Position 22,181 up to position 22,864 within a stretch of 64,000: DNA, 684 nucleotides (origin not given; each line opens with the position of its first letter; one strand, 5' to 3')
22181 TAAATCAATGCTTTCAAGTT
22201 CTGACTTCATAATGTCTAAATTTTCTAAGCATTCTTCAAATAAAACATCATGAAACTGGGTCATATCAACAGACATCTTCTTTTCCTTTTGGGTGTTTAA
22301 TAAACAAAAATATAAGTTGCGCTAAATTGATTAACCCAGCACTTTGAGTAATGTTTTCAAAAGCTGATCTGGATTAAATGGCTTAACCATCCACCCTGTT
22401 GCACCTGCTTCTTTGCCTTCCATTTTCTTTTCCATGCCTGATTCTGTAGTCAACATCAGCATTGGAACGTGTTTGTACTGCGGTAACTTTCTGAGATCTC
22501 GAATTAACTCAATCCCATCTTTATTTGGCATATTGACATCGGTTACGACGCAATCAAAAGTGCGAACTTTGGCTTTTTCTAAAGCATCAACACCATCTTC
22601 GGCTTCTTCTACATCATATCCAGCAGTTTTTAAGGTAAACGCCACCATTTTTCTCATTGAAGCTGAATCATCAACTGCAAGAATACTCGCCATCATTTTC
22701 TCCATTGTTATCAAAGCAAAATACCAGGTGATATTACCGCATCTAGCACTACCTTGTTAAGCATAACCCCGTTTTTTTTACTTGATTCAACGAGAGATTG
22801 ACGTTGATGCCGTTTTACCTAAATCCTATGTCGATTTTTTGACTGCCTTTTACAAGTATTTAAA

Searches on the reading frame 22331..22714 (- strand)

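Call 5: search_protein_families(library=pfam, proteins=[window:22331-22714:-], max_evalue=0.01)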
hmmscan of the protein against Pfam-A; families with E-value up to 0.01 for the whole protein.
window:22331-22714:- (127 aa): 1 family
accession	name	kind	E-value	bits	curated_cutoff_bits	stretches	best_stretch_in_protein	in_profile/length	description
PF00072.30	Response_reg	-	2.4e-28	99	30.2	1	11-122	1-110/111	Response regulator receiver domain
